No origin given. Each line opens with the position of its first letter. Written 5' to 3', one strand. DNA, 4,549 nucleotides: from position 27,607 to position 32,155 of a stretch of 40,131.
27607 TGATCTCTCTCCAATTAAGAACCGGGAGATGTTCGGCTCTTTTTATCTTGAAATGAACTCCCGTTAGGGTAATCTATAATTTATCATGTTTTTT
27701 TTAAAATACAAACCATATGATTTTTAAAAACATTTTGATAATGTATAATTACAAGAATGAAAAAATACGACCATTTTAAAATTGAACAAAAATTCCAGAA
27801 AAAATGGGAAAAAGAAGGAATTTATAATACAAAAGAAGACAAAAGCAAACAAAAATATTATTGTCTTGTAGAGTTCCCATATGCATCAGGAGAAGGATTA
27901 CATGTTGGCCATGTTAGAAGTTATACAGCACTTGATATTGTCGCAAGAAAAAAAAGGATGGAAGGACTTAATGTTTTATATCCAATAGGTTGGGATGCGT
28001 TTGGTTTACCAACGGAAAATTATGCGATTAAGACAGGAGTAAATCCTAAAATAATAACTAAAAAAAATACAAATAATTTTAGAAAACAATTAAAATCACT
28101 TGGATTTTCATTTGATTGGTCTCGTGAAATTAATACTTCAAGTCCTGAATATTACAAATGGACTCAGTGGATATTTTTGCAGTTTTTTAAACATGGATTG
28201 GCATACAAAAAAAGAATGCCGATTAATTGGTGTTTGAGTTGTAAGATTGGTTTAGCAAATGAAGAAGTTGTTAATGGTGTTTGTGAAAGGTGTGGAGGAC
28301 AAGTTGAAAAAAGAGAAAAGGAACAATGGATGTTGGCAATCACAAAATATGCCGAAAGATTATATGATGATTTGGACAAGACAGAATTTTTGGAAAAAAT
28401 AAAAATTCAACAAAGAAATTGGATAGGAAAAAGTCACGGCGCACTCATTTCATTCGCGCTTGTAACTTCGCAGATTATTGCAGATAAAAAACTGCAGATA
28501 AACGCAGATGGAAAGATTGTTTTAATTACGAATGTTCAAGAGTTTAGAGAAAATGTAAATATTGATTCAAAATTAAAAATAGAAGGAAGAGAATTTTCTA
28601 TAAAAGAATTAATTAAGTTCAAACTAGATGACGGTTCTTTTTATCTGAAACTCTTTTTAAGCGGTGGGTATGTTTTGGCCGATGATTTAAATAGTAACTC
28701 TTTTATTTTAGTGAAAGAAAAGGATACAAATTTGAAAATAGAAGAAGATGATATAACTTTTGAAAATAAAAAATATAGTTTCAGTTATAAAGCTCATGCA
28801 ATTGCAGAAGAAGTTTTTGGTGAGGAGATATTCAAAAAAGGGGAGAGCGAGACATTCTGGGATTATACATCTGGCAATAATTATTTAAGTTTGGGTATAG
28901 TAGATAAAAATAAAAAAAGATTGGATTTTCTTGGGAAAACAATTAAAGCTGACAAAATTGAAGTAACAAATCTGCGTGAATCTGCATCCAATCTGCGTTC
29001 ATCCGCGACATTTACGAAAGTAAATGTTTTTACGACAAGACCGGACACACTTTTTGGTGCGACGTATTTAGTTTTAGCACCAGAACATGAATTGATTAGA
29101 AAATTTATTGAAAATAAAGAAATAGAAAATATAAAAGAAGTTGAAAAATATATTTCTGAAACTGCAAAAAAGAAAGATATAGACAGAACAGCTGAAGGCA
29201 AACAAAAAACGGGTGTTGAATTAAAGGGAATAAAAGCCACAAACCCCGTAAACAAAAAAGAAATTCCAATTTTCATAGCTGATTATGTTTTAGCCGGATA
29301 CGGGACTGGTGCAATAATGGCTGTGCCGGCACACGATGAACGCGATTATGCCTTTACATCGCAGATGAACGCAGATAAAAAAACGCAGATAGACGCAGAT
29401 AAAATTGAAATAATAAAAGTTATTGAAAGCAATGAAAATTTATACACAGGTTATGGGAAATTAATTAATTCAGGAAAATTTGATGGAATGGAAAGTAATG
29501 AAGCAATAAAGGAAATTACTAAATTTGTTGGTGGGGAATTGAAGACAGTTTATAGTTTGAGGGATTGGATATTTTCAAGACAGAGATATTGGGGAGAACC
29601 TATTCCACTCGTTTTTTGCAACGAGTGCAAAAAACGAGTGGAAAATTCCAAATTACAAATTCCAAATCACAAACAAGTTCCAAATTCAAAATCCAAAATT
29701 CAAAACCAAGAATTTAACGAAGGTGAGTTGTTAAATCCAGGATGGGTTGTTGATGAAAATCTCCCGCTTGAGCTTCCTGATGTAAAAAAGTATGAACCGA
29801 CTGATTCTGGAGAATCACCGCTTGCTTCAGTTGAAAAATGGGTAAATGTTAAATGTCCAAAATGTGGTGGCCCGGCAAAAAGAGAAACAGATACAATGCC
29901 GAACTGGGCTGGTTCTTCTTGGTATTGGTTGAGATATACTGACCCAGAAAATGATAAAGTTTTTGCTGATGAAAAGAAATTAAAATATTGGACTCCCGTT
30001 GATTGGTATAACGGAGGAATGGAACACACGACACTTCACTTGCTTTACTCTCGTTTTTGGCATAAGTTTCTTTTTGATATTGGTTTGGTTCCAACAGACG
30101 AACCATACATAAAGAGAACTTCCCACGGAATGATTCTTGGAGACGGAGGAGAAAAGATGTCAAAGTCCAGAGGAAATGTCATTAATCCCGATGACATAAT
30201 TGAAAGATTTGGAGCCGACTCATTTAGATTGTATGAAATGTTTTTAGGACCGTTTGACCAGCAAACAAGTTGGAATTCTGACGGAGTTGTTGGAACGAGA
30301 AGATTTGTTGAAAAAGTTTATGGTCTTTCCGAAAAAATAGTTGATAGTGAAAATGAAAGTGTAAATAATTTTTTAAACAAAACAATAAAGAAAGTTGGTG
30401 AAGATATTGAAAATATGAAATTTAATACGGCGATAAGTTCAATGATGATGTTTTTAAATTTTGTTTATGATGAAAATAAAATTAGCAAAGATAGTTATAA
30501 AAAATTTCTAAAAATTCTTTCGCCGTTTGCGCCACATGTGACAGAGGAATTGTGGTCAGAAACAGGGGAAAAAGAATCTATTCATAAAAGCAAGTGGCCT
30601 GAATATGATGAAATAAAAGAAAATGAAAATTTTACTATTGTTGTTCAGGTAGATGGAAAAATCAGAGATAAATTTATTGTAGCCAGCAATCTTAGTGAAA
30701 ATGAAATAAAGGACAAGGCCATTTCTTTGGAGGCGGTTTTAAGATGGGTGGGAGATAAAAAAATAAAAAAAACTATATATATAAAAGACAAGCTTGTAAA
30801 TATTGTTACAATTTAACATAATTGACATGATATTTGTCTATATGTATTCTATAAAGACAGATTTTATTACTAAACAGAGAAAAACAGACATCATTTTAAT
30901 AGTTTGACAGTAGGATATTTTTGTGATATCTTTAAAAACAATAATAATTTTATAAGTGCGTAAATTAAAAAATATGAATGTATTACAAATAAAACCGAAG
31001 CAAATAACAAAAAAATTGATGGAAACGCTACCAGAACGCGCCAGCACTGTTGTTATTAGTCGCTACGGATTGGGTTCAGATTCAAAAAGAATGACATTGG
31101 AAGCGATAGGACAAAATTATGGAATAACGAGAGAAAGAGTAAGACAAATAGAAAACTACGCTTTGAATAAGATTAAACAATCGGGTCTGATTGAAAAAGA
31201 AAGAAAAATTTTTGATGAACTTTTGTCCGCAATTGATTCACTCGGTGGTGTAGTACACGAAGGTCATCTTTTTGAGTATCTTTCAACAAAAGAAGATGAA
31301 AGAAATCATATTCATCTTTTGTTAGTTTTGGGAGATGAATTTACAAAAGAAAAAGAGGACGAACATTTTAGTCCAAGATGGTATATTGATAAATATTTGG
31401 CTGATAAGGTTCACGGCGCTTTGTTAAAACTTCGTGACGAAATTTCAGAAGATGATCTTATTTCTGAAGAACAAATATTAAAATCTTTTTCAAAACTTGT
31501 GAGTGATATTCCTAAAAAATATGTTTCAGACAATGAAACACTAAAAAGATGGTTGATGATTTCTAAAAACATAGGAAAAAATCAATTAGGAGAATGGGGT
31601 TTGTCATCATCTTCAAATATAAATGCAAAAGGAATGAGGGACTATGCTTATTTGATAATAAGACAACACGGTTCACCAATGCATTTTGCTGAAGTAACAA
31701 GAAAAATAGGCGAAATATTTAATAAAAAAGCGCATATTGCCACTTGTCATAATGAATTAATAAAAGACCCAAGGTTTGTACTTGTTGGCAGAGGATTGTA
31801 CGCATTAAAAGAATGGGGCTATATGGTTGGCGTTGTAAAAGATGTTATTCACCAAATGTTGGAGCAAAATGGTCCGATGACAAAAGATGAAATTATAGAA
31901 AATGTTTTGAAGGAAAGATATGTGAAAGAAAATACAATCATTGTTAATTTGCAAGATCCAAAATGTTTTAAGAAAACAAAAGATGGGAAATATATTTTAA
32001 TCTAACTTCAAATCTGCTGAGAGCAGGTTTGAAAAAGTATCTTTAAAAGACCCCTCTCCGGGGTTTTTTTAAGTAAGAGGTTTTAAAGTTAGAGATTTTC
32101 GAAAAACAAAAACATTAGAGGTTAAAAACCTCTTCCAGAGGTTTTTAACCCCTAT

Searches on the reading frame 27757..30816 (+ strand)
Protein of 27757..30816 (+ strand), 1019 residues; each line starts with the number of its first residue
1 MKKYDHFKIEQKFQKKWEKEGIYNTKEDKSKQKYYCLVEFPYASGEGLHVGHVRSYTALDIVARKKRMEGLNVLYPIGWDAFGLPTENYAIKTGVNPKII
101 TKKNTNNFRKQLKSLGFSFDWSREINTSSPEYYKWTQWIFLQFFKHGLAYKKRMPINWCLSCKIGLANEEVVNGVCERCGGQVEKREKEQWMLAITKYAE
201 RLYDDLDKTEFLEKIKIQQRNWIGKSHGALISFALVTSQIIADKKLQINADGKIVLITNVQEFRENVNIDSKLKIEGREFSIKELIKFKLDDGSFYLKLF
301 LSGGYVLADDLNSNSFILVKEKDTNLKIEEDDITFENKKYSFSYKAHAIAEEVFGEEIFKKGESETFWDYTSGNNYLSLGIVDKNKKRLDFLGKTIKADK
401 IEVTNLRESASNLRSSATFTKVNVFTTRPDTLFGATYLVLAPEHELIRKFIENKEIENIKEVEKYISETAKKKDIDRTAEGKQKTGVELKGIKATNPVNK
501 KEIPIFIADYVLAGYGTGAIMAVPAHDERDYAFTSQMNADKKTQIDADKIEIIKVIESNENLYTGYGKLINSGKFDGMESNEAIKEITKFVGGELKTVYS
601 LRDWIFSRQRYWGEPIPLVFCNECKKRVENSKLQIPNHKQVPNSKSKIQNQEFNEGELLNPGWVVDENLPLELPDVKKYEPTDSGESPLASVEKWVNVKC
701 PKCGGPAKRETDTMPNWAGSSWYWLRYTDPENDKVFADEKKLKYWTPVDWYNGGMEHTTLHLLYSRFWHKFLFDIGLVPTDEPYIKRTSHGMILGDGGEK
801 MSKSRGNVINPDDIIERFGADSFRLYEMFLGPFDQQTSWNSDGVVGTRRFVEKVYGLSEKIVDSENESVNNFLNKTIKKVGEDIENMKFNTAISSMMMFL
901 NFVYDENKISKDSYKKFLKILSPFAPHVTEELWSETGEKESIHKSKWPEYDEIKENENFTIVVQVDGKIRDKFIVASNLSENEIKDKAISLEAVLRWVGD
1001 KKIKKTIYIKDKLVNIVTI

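Call 10: search_protein_families(library=pfam, proteins=[window:27757-30816:+])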
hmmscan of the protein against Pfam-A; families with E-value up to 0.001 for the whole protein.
window:27757-30816:+ (1019 aa): 5 families
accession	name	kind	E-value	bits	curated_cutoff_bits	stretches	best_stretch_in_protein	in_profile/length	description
PF13603.12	tRNA-synt_1_2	-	3.4e-55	186.9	25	1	420-590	21-183/185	Leucyl-tRNA synthetase, editing domain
PF00133.28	tRNA-synt_1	-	2.5e-48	165.3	22.7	2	13-224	2-226/414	tRNA synthetases class I (I, L, M and V)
PF09334.17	tRNA-synt_1g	-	3e-30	105.7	20.1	2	39-183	6-146/391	tRNA synthetases class I (M)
PF08264.19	Anticodon_1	-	9e-24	84.5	25.1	1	871-981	6-144/148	Anticodon-binding domain of tRNA ligase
PF01406.26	tRNA-synt_1e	-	2.3e-05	24.4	27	0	780-826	233-279/301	tRNA synthetases class I (C) catalytic domain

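Call 13: search_solved_structures(query=window:27757-30816:+, show_alignments=2)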
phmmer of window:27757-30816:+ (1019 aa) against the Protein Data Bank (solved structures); distinct sequences matched with E-value up to 0.001: 81 (the best 60 are shown).
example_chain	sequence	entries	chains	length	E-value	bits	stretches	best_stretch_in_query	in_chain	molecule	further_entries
1h3n_A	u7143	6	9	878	2.7e-192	644.7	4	1-235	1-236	LEUCYL-TRNA SYNTHETASE | AMINOACYL-TRNA SYNTHETASE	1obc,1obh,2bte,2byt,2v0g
2v0c_A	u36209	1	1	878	4.1e-191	640.8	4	1-235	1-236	AMINOACYL-TRNA SYNTHETASE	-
9tjv_A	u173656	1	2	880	4.3e-171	574.5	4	3-234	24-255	Leucine--tRNA ligase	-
3zgz_A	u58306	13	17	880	1.7e-170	572.6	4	3-234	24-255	LEUCINE--TRNA LIGASE | LEUCYL-TRNA SYNTHETASE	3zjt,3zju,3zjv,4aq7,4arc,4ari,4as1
5omw_A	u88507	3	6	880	7.4e-170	570.4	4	3-234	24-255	Leucine--tRNA ligase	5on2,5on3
9twr_A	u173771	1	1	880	7.5e-170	570.4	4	3-234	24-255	Leucine--tRNA ligase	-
9twt_A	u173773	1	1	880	8.1e-170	570.3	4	3-234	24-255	Leucine--tRNA ligase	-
6q89_A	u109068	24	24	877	9.2e-170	570.1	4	4-235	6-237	Leucine--tRNA ligase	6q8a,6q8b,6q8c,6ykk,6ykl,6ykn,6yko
9tjw_A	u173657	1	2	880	9.9e-170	570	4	3-234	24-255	Leucine--tRNA ligase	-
9tws_A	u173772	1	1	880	1e-169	569.9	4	3-234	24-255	Leucine--tRNA ligase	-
9twv_A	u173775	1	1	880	1.9e-169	569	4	3-234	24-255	Leucine--tRNA ligase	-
9twu_A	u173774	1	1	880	4.1e-169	568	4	3-234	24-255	Leucine--tRNA ligase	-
7nty_A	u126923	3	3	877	4.4e-169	567.9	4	4-235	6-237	Leucine--tRNA ligase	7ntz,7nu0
7nu1_A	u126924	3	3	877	7.4e-169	567.1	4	4-235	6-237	Leucine--tRNA ligase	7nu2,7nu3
7nua_A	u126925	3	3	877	1.4e-168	566.2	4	4-235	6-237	Leucine--tRNA ligase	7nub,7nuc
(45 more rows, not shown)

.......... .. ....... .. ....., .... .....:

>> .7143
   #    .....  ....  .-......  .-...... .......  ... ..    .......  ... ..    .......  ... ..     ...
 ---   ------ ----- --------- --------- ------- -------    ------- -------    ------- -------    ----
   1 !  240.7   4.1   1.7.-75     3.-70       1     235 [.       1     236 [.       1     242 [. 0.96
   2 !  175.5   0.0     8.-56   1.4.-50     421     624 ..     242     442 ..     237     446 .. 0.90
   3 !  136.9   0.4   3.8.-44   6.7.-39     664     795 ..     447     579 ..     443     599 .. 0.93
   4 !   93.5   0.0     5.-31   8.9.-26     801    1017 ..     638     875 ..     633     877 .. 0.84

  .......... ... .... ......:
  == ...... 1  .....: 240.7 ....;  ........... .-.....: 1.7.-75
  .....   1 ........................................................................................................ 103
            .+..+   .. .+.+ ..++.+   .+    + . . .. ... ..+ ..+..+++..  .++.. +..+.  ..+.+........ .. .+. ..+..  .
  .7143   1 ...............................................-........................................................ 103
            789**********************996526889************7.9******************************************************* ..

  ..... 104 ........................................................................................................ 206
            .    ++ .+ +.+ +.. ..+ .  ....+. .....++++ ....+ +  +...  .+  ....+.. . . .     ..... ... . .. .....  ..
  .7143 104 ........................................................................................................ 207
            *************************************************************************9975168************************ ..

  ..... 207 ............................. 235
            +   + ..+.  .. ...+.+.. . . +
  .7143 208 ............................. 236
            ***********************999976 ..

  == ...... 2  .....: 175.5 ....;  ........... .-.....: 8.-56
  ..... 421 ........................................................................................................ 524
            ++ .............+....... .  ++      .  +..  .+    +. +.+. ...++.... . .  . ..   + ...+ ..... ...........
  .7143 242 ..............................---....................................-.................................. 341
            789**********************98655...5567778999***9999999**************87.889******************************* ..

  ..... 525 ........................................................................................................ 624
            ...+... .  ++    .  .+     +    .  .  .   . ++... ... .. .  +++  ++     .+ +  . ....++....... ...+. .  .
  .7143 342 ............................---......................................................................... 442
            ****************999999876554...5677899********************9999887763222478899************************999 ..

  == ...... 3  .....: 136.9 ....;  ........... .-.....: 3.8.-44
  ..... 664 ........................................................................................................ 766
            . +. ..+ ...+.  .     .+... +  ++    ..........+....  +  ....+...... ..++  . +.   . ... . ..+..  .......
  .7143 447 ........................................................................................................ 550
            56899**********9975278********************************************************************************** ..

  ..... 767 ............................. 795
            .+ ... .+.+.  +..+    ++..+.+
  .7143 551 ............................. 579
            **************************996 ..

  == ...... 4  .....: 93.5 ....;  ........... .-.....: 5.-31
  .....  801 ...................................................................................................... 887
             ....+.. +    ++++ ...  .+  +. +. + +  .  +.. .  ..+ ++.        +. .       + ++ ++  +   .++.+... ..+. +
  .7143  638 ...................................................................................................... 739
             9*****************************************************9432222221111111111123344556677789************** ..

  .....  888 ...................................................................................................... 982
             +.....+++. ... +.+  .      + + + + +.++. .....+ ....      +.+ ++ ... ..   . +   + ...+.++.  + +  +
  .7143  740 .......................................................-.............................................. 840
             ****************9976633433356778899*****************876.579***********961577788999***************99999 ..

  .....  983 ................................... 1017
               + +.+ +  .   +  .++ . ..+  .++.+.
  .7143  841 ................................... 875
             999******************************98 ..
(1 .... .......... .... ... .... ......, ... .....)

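Call 25: find_homologous_proteins(query=window:27757-30813:+)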
Query window:27757-30813:+ (1019 aa): 8000 proteins with E <= 0.001 among 8000 candidates; the best 120 are listed.
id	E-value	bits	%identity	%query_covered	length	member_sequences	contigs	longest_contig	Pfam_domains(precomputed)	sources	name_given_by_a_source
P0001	0.0e+0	1588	76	60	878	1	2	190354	PF09334.18,PF01406.26,PF08264.20,PF13603.13,PF00133.29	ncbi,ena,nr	ncbi:MAG: leucyl-tRNA synthetase [Parcubacteria group bacterium Athens0714_16]|nr:MAG: leucyl-tRNA s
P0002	0.0e+0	1454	87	70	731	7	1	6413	PF09334.18,PF13603.13,PF00133.29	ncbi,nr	ncbi:class I tRNA ligase family protein, partial [Patescibacteria group bacterium]|nr:class I tRNA l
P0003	0.0e+0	1413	70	59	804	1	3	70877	PF09334.18,PF01406.26,PF08264.20,PF13603.13,PF00133.29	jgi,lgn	-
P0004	0.0e+0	1395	67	59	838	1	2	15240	PF09334.18,PF01406.26,PF08264.20,PF13603.13,PF00133.29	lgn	-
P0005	0.0e+0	1304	64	59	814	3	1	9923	PF09334.18,PF01406.26,PF08264.20,PF13603.13,PF00133.29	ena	-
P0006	0.0e+0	1196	-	-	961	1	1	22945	PF09334.18,PF01406.26,PF08264.20,PF13603.13,PF01921.25,PF00750.26,PF00133.29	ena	-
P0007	0.0e+0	1173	56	60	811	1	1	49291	PF09334.18,PF01406.26,PF08264.20,PF13603.13,PF00133.29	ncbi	-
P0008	0.0e+0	1171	58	59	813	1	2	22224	PF09334.18,PF08264.20,PF13603.13,PF00133.29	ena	-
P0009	0.0e+0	1170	53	59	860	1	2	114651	PF09334.18,PF01406.26,PF08264.20,PF13603.13,PF00133.29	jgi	jgi:leucyl-tRNA synthetase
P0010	0.0e+0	1160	-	-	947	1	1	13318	PF09334.18,PF01406.26,PF08264.20,PF13603.13,PF00133.29,PF00293.35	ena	-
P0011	0.0e+0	1159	54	60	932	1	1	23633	PF09334.18,PF08264.20,PF13603.13,PF00133.29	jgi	jgi:leucyl-tRNA synthetase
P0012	0.0e+0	1159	-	-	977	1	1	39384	PF09334.18,PF01406.26,PF08264.20,PF13603.13,PF00133.29,PF00293.35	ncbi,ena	ncbi:MAG: class I tRNA ligase family protein [Patescibacteria group bacterium]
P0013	0.0e+0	1158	-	-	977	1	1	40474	PF09334.18,PF01406.26,PF08264.20,PF13603.13,PF00133.29,PF00293.35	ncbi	-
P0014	0.0e+0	1158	-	-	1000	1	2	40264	PF09334.18,PF01406.26,PF08264.20,PF13603.13,PF00133.29,PF00293.35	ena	-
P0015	0.0e+0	1157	54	60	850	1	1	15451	PF09334.18,PF01406.26,PF08264.20,PF13603.13,PF00133.29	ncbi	-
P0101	0.0e+0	1110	52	99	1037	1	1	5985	PF09334.18,PF08264.20,PF13603.13,PF00133.29,PF13366.13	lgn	-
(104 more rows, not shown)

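Call 74: find_encoding_contigs(protein=P0101, flank=300, max_places=1)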
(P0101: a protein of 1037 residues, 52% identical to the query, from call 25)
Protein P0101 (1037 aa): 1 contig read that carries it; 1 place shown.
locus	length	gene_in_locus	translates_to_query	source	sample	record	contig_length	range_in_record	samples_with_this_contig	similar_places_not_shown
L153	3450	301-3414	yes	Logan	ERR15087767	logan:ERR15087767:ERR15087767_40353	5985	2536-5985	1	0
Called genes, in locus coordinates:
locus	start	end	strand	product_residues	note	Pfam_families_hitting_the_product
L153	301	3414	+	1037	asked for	PF00133:tRNA-synt_1, PF09334:tRNA-synt_1g, PF13366:PDDEXK_3, PF13603:tRNA-synt_1_2, PF00133:tRNA-synt_1, PF08264:Anticodon_1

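Call 75: find_encoding_contigs(protein=P0003, flank=300, max_places=1)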
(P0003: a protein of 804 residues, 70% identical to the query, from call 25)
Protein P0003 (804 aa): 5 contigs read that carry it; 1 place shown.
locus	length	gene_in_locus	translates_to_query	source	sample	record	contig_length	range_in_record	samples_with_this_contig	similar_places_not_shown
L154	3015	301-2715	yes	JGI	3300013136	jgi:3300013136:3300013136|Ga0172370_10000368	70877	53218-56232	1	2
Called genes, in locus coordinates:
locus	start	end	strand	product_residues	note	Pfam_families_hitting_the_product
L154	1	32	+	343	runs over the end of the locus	PF18920:DUF5671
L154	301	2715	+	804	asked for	PF00133:tRNA-synt_1, PF01406:tRNA-synt_1e (faint), PF09334:tRNA-synt_1g, PF13603:tRNA-synt_1_2, PF00133:tRNA-synt_1, PF09334:tRNA-synt_1g (weak), PF08264:Anticodon_1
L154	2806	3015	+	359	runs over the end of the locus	PF04545:Sigma70_r4, PF05066:HARE-HTH (weak)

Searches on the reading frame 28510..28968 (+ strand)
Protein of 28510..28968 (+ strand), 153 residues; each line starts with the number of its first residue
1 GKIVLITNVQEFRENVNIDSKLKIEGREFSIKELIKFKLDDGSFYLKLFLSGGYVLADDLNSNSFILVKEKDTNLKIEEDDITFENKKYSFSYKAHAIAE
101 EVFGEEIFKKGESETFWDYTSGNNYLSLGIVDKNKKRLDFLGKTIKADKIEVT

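Call 24: search_protein_families(library=pfam, proteins=[window:28510-28965:+], max_evalue=1)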
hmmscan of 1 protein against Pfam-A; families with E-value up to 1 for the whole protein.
seq(152 aa): 2 families
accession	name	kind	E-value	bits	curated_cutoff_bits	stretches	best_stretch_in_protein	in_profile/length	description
PF13785.11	DUF4178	-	0.00014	22.5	25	1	53-142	39-131/136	Domain of unknown function (DUF4178)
PF22557.2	DuOB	-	0.0044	17.5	27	1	13-132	72-196/210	Dual OB-containing domain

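Call 42: search_protein_families(library=ncbifam, proteins=[window:28510-28965:+], max_evalue=0.01)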
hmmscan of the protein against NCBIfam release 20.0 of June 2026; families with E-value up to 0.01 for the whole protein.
seq(152 aa): 0 families

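Call 92: search_protein_representatives(protein=window:28510-28968:+)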
Query: 153 residues. Proteins with E-value up to 0.001 (for the whole library): 39; up to 1e-10: 23; up to 1e-30: 4. The best 39 are listed.
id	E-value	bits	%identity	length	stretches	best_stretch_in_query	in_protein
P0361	6.6e-45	169.0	55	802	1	2-151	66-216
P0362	6.0e-37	143.2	48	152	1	8-152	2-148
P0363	3.1e-36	140.8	46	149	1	8-152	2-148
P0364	1.2e-33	132.5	44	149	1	8-147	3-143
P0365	4.1e-29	117.8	44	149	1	9-150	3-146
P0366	4.8e-28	114.3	42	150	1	8-151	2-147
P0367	6.2e-27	110.7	54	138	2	36-117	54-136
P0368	3.1e-24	101.9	54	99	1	8-104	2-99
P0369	2.5e-22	95.8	54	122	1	39-123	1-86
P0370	7.5e-22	94.2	49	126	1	8-105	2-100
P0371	8.3e-22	94.1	49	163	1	41-150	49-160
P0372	7.1e-18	81.3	61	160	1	8-74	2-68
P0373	1.5e-17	80.3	60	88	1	70-136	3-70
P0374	1.4e-16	77.1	42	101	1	55-152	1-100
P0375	2.0e-16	76.7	53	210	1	78-150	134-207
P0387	5.5e-09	52.5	33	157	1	9-150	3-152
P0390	1.1e-07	48.3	35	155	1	9-151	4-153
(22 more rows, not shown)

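Call 94: search_protein_families(library=pfam, proteins=[P0362, P0363, P0364, P0387, P0390], max_evalue=0.01)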
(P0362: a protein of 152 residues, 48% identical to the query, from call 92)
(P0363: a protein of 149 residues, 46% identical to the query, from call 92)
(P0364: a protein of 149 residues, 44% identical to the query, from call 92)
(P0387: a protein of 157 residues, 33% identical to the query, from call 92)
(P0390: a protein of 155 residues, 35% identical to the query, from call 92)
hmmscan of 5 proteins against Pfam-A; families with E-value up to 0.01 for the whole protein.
P0362 (152 aa): 1 family
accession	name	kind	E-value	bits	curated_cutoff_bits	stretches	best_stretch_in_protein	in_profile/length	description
PF13785.11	DUF4178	-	0.00016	22.2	25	1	12-128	2-123/136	Domain of unknown function (DUF4178)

P0363 (149 aa): 1 family
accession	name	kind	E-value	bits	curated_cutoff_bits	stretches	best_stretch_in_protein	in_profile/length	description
PF13785.11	DUF4178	-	2.9e-08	34.4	25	1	18-124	8-119/136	Domain of unknown function (DUF4178)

P0364 (149 aa): 0 families

P0387 (157 aa): 1 family
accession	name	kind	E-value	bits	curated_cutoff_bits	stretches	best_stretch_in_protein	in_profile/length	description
PF13785.11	DUF4178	-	0.00025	21.6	25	1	11-149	1-136/136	Domain of unknown function (DUF4178)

P0390 (155 aa): 0 families

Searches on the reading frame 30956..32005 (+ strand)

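Call 10: search_protein_families(library=pfam, proteins=[window:30956-32005:+])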
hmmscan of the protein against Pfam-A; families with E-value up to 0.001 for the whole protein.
window:30956-32005:+ (349 aa): 2 families
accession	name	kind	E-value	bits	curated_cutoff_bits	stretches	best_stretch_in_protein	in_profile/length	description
PF04545.22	Sigma70_r4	-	4.1e-14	52.3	24.1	1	21-74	1-49/50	Sigma-70, region 4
PF05066.19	HARE-HTH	-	1.3e-10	42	25.9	1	228-287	4-71/71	HB1, ASXL, restriction endonuclease HTH domain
